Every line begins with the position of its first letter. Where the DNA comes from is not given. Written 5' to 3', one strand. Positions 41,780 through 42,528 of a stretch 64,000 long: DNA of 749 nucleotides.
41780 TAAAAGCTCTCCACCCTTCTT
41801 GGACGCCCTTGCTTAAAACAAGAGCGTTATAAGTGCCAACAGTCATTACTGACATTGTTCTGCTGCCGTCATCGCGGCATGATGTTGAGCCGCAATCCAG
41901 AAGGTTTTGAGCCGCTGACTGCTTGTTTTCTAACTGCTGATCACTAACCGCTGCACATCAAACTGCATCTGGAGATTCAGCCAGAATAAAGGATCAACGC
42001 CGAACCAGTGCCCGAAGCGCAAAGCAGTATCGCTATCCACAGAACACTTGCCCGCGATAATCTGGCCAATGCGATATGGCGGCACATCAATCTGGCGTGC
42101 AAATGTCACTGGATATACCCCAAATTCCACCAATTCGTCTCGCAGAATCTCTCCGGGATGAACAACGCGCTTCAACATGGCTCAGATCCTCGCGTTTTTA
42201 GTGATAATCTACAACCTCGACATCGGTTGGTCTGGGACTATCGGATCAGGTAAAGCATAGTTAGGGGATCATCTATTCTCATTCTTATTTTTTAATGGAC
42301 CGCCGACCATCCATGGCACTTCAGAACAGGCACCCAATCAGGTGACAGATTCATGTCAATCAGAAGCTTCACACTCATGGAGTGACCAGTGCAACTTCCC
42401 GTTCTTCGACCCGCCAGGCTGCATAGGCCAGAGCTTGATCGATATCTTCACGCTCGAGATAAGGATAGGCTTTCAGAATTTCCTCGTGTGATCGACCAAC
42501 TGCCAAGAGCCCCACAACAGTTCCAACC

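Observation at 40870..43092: Array of three antitoxin-type genes with no toxins, beside a Xer-family recombinase, in a lower-GC islet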

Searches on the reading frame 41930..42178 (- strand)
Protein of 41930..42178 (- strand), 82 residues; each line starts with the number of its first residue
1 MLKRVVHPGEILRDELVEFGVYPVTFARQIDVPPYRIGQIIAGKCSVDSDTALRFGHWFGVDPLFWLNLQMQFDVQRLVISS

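Call 4: search_protein_families(library=pfam, proteins=[window:41930-42178:-], max_evalue=0.1)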
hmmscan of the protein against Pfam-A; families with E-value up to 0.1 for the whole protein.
window:41930-42178:- (82 aa): 0 families

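Call 10: search_protein_families(library=ncbifam, proteins=[window:41930-42178:-], max_evalue=0.1)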
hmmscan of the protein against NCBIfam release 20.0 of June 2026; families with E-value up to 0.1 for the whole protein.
window:41930-42178:- (82 aa): 1 family
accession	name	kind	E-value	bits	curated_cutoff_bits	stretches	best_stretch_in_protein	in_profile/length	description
TIGR02607.1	antidote_HigA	equivalog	5.4e-19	67.8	47.7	1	5-76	4-76/81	HigA family addiction module antitoxin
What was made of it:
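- Checked: HigA, 82 aa, 41930-42178(-): TIGR02607 67.8 bits against a cut-off of 47.7 (call 10).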

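Call 27: find_homologous_proteins(query=window:41930-42178:-, max_evalue=0.001)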
Query window:41930-42178:- (82 aa): 4191 proteins with E <= 0.001 among 4194 candidates; the best 120 are listed.
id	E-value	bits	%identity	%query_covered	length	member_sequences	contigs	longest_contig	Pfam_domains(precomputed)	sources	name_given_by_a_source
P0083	4.0e-41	157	89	100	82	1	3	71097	-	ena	-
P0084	2.8e-40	154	89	100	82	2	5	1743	-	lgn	-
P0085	3.2e-40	154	87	96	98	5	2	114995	-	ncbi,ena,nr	ncbi:MAG: HigA family addiction module antidote protein [Gemmatimonadetes bacterium]|nr:HigA family 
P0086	2.4e-39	151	92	91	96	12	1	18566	-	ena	-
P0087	3.8e-39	150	89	91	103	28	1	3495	-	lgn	-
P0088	6.0e-39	150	85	100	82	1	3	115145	-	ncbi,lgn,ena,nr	ncbi:MAG: HigA family addiction module antidote protein [Gemmatimonadetes bacterium]|nr:HigA family 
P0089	8.7e-39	149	89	91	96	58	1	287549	-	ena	-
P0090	4.7e-38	147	89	91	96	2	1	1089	-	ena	-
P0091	6.7e-38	146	88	91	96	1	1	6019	-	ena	-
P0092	1.8e-36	142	84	91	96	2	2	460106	-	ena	-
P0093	3.2e-36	141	85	91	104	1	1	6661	-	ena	-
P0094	9.9e-36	139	87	91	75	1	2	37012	-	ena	-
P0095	2.3e-34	135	85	91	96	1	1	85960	-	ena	-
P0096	2.5e-34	135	83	91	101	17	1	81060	-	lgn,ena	-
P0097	2.8e-34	135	81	91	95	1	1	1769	-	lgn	-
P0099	3.0e-34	135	83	91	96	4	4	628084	PF01381.29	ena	-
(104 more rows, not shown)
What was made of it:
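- The 82-aa HigA keeps the whole HTH model but has lost the usual C-terminal tail (calls 10, 27).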

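Call 29: find_encoding_contigs(protein=P0088, flank=5000, max_places=4)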
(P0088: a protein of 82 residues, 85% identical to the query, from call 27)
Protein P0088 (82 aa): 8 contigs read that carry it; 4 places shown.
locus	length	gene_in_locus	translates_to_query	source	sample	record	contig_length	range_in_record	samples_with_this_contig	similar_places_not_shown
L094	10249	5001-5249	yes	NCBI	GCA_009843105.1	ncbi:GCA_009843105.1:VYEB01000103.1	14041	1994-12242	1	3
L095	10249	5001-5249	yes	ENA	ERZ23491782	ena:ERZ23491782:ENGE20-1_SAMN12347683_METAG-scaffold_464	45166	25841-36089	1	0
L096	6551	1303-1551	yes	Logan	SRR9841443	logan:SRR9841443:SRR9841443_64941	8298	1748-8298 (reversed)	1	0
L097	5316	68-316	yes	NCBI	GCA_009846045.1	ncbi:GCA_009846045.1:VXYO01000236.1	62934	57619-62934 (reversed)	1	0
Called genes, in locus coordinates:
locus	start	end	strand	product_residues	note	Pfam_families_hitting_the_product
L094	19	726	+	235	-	-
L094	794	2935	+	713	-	PF13538:UvrD_C_2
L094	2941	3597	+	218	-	PF10053:DUF2290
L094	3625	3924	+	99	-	-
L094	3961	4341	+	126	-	PF10711:DUF2513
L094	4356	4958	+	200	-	-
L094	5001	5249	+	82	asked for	-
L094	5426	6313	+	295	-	PF02899:Phage_int_SAM_1, PF00589:Phage_integrase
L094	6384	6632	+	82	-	-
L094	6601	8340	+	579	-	PF13205:Big_5, PF09912:DUF2141 (faint), PF13205:Big_5 (weak)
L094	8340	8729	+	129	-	-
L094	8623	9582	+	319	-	PF00413:Peptidase_M10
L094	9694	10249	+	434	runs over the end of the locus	PF08450:SGL (faint), PF02239:Cytochrom_D1 (weak), PF21783:YNCE (weak), PF23414:Beta-prop_EML_2 (faint), PF25174:Beta-prop_THOC3 (weak), PF16819:DUF5074 (faint), PF02239:Cytochrom_D1 (weak), PF10282:Lactonase, +3 more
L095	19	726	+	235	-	-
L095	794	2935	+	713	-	PF13538:UvrD_C_2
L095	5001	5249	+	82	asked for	-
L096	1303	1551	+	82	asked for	-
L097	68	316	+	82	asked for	-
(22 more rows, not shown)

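Call 30: find_encoding_contigs(protein=P0092, flank=5000, max_places=4)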
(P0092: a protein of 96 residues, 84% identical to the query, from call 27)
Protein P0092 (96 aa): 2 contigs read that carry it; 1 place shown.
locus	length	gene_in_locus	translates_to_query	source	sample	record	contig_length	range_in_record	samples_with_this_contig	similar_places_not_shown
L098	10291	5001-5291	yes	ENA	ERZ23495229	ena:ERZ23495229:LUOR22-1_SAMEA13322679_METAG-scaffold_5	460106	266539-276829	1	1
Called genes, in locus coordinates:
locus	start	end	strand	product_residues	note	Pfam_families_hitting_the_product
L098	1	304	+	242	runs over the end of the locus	-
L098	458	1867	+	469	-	-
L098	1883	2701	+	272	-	-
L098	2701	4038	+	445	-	PF01601:CoV_S2 (faint)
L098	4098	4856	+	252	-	-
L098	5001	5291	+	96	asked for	-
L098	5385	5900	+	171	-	-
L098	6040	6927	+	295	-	PF02899:Phage_int_SAM_1, PF00589:Phage_integrase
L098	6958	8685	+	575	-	PF13205:Big_5, PF09912:DUF2141 (faint)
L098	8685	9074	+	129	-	-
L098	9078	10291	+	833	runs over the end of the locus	PF00413:Peptidase_M10, PF00036:EF-hand_1 (faint), PF02239:Cytochrom_D1 (weak), PF16819:DUF5074 (faint), PF21783:YNCE (weak), PF22494:choice_anch_I (faint), PF25174:Beta-prop_THOC3, PF10282:Lactonase (weak), +3 more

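Call 44: find_encoding_contigs(protein=P0099, flank=3000, max_places=4)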
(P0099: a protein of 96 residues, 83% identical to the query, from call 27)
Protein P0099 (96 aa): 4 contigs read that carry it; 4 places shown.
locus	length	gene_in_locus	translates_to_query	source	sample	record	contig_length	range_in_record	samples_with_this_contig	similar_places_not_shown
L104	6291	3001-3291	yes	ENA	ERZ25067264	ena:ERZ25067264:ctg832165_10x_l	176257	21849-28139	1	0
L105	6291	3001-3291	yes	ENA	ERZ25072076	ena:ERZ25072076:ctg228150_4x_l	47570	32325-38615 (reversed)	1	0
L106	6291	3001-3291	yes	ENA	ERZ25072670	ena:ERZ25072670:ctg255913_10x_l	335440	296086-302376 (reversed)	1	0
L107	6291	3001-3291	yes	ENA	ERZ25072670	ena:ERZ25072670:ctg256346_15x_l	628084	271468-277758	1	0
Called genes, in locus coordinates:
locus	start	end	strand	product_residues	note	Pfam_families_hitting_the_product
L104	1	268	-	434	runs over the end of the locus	PF13701:DDE_Tnp_1_4, PF01609:DDE_Tnp_1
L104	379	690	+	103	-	-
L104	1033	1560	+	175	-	PF01548:DEDD_Tnp_IS110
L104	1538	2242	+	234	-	PF02371:Transposase_20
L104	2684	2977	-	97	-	-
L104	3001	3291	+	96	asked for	PF01381:HTH_3 (weak)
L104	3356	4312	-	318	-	-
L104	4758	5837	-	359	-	PF08240:ADH_N, PF16912:Glu_dehyd_C, PF00107:ADH_zinc_N, PF13602:ADH_zinc_N_2 (weak)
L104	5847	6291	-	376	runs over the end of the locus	PF02779:Transket_pyr, PF02780:Transketolase_C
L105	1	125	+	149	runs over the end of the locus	PF00034:Cytochrom_C, PF13442:Cytochrome_CBB3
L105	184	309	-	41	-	-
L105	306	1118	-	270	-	-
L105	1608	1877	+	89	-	-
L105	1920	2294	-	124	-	PF05942:PaREP1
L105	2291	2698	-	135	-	-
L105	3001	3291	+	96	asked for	PF01381:HTH_3 (weak)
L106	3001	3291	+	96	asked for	PF01381:HTH_3 (weak)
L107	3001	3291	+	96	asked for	PF01381:HTH_3 (weak)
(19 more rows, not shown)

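Call 73: search_protein_families(library=padloc, proteins=[L094:19-726:+, L094:794-2935:+, L094:2941-3597:+, L094:3961-4341:+, L094:4356-4958:+], max_evalue=0.001)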
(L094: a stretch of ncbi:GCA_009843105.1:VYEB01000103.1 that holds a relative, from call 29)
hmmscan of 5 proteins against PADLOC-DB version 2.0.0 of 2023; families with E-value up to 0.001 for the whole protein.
L094:19-726:+ (235 aa): 0 families

L094:794-2935:+ (713 aa): 8 families
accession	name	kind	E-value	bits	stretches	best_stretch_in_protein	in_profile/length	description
PDLC03002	Helicase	-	0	1017.5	1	4-712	3-704/707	-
PDLC01087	C3a187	-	1.3e-18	65.2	1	188-624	193-541/559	NERD+UvrD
PDLC00132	GajB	-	4.7e-08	30.1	0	571-623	539-597/625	UrvD helicase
PDLC02372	Nhi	-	9.9e-05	19.1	0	330-378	260-305/470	-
PDLC00114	GajB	-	0.0002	18.1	0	570-634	545-618/635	UrvD helicase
PDLC02350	AbiO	-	0.00032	17.6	0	328-377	248-301/468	AbiO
PDLC00103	GajB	-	0.00044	17.3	0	489-531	313-355/612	UrvD helicase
PDLC01734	typeIV_RecD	-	0.00057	16.2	0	578-631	675-721/763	RecD_0_IVD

L094:2941-3597:+ (218 aa): 2 families
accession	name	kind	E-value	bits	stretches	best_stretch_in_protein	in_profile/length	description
PDLC02999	DUF2290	-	7.6e-89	294.9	1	2-217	2-221/222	-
PDLC02998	DUF2290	-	5.2e-65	216.8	1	33-216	10-195/195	-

L094:3961-4341:+ (126 aa): 0 families

L094:4356-4958:+ (200 aa): 0 families
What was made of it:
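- L094-97: Helicase+DUF2290, Phd, DUF2513, HigA (calls 29, 73).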

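Call 82: search_solved_structures(query=window:41930-42178:-, max_evalue=0.01)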
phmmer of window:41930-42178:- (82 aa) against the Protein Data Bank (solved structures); distinct sequences matched with E-value up to 0.01: 11.
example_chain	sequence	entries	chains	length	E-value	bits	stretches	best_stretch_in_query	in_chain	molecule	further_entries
7csv_A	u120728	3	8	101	1.9e-13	53.8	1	4-75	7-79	HTH cro/C1-type domain-containing protein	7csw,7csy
6jpi_A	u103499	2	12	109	2.4e-13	53.5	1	4-75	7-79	HTH cro/C1-type domain-containing protein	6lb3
3trb_A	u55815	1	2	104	3.9e-13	52.8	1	4-77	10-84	Virulence-associated protein I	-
4mcx_A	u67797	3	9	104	4.4e-11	46.3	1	4-78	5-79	Antidote protein | Antitoxin HigA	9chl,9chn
6chv_A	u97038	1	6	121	6.8e-11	45.7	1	4-78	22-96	Antitoxin HigA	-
4mct_A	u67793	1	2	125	7.3e-11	45.6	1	4-78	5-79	Antidote protein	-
6cf1_A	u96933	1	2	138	9.6e-11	45.2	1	4-78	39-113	Antitoxin HigA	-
3cec_A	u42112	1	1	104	1.6e-10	44.5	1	2-75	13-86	Putative antidote protein of plasmid maintenance system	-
6f8s_A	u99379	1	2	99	2.3e-10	44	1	4-76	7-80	XRE family transcriptional regulator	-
6f8h_A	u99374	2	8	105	3.1e-10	43.6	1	4-76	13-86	XRE family transcriptional regulator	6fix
2icp_A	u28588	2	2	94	1.3e-07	35.2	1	7-74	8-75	antitoxin higa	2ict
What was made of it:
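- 41930..42178 (-): Orphan HigA antitoxin, 82 aa; the usual 96-aa C-terminus has been replaced. Calls 10, 27, 82.
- On HigA antitoxin (HigBA): P. aeruginosa and P. vulgaris HigA structures at E 1e-13 to 1e-11 (call 82).
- Checked: It matches HigA structures at E about 1e-13 (call 82).
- All three families are DNA-binding autorepressors (established knowledge; HigA HTH matches in call 82).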

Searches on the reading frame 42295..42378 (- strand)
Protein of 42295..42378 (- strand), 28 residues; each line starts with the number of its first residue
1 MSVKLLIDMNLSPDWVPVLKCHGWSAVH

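Call 10: search_protein_families(library=ncbifam, proteins=[window:42295-42378:-], max_evalue=0.1)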
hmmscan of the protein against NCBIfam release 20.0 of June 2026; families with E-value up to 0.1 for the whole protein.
seq(28 aa): 0 families

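Call 45: search_protein_families(library=pfam, proteins=[window:42295-42378:-], max_evalue=10)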
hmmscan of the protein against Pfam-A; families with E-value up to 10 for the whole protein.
seq(28 aa): 1 family
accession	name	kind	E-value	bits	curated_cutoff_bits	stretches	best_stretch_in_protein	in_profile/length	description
PF18480.7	DUF5615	-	0.0042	17.4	23.8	1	4-28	2-26/110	Domain of unknown function (DUF5615)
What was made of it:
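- Checked: Pfam PF18480 matches at E=0.004 (call 45).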
